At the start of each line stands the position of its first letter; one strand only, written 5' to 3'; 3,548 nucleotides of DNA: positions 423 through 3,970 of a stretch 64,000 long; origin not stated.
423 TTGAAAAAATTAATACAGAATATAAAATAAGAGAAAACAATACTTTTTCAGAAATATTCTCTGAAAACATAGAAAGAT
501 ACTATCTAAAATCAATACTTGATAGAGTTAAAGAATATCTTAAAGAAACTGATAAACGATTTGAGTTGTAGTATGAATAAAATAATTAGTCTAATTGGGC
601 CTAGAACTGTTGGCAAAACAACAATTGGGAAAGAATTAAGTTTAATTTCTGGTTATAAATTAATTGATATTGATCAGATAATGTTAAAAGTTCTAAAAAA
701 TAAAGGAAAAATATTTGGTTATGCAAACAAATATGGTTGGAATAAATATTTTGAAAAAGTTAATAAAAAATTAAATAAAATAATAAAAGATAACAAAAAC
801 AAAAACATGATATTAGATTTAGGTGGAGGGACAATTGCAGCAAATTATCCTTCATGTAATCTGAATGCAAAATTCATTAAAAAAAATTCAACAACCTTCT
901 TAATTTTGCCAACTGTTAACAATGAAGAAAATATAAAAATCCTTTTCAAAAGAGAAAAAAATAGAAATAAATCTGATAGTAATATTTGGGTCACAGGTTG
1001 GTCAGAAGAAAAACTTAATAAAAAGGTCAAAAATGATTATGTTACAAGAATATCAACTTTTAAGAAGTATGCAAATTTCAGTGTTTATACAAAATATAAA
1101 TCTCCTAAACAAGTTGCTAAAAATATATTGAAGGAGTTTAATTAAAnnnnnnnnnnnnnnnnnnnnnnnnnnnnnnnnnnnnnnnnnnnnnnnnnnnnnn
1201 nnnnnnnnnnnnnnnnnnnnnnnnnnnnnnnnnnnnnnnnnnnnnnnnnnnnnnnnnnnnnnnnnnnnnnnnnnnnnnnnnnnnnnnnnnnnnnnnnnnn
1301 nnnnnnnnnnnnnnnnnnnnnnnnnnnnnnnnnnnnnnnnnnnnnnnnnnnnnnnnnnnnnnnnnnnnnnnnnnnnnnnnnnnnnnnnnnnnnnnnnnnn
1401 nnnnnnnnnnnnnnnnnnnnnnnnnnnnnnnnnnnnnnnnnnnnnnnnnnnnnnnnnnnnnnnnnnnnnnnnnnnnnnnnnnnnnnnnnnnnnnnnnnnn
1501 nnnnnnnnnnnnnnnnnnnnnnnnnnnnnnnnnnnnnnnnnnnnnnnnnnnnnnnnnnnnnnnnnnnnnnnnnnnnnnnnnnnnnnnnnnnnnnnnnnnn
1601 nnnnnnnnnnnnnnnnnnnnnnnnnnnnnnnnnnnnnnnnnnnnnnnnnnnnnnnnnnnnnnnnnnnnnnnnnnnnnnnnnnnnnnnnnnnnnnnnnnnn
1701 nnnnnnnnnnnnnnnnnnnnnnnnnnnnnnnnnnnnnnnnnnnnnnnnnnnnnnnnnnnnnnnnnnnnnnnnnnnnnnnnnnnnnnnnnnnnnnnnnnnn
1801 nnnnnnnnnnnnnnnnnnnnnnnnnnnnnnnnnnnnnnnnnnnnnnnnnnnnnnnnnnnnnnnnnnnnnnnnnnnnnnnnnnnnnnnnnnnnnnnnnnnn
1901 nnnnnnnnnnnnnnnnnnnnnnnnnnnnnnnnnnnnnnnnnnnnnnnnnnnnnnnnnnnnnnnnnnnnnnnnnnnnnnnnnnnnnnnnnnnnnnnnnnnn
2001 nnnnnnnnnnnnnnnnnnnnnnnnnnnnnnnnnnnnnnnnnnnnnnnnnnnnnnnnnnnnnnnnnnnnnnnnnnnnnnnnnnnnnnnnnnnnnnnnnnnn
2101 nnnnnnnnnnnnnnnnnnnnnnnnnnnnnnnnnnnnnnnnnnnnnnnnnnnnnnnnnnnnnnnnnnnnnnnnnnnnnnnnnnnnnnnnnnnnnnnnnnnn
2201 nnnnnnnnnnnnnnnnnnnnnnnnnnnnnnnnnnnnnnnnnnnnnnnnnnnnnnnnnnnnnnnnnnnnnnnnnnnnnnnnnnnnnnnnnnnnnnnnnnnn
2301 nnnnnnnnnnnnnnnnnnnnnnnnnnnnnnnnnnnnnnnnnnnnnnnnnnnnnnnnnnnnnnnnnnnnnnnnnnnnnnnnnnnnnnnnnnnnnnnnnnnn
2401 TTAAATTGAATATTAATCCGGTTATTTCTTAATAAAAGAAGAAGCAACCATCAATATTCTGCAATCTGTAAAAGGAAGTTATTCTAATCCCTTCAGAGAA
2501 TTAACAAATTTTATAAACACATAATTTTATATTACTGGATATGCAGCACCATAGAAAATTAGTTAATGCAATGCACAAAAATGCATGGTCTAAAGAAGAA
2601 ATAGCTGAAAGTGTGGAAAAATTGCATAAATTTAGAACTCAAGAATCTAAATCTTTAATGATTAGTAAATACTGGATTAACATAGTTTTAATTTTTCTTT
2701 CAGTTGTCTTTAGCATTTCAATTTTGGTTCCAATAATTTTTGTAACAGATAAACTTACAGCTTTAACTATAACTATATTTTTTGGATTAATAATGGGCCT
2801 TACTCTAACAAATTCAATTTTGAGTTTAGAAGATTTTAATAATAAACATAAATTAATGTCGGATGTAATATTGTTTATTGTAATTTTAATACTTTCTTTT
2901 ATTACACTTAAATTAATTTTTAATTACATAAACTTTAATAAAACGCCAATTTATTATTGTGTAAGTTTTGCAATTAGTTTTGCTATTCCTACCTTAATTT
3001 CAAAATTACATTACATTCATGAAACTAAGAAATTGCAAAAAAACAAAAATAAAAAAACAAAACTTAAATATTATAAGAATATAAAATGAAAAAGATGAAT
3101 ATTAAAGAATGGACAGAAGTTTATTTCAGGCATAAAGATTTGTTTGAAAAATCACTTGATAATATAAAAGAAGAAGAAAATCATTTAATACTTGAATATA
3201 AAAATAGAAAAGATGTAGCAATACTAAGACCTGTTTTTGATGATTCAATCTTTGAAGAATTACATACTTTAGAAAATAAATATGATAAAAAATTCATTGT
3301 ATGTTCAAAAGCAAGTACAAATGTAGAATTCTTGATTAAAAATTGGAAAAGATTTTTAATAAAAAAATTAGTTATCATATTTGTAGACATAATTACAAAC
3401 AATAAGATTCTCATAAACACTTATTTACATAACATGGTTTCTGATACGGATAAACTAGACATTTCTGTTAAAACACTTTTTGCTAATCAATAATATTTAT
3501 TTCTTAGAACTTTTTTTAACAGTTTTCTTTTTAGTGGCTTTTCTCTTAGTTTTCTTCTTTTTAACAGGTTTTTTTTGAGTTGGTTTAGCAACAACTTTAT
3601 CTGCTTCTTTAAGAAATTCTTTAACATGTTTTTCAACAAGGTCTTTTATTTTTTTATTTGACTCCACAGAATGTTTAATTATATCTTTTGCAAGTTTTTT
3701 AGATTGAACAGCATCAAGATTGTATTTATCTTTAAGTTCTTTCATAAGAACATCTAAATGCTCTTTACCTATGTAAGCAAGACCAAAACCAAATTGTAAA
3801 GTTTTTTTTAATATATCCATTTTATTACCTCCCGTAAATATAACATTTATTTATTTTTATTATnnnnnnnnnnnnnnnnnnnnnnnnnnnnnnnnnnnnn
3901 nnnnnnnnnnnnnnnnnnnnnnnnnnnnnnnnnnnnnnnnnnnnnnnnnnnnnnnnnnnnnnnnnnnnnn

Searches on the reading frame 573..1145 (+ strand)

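Call 27: search_protein_families(library=pfam, proteins=[window:573-1145:+], max_evalue=0.01)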
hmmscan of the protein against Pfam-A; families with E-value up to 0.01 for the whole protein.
window:573-1145:+ (190 aa): 5 families
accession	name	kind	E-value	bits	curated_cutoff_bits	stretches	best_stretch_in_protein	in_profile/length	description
PF01202.28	SKI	-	6.8e-13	49.5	22.1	1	12-188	2-157/159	Shikimate kinase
PF13173.12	AAA_14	-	4.1e-06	27.3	27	1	2-45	2-49/129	AAA domain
PF13207.12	AAA_17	-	0.00033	21.4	27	1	9-138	2-132/136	AAA domain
PF06212.17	GRIM-19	-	0.0011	19.4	25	0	100-158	56-120/132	GRIM-19 protein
PF13238.12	AAA_18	-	0.0048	17.8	29.4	1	5-135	1-119/128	AAA domain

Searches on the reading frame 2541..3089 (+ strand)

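Call 27: search_protein_families(library=pfam, proteins=[window:2541-3089:+], max_evalue=0.01)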
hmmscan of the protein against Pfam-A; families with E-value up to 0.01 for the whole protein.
window:2541-3089:+ (182 aa): 2 families
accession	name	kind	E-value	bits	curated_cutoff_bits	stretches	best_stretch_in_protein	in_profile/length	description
PF17555.7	TssN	-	0.0002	21.3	30.3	1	46-157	33-143/274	Type VI secretion system, TssN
PF06570.16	DUF1129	-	0.00024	21.2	29.1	1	22-157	59-202/207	Protein of unknown function (DUF1129)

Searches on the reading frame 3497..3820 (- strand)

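Call 27: search_protein_families(library=pfam, proteins=[window:3497-3820:-], max_evalue=0.01)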
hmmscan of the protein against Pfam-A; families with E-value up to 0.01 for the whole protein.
window:3497-3820:- (107 aa): 0 families

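Call 47: search_protein_families(library=pfam, proteins=[window:3497-3820:-], max_evalue=1)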
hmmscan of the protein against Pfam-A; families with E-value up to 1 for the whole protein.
window:3497-3820:- (107 aa): 3 families
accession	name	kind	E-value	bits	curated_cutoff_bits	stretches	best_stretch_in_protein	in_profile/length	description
PF22357.2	AF1548-like_C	-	0.041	14.4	23.9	1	43-77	23-56/56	AF1548-like, C-terminal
PF14492.12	EFG_III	-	0.054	14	27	1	17-38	51-72/75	Elongation Factor G, domain III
PF22456.1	PqqF-like_C_4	-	0.11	13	27.5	1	49-102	38-93/100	PQQ synthase PqqF-like, C-terminal lobe domain 4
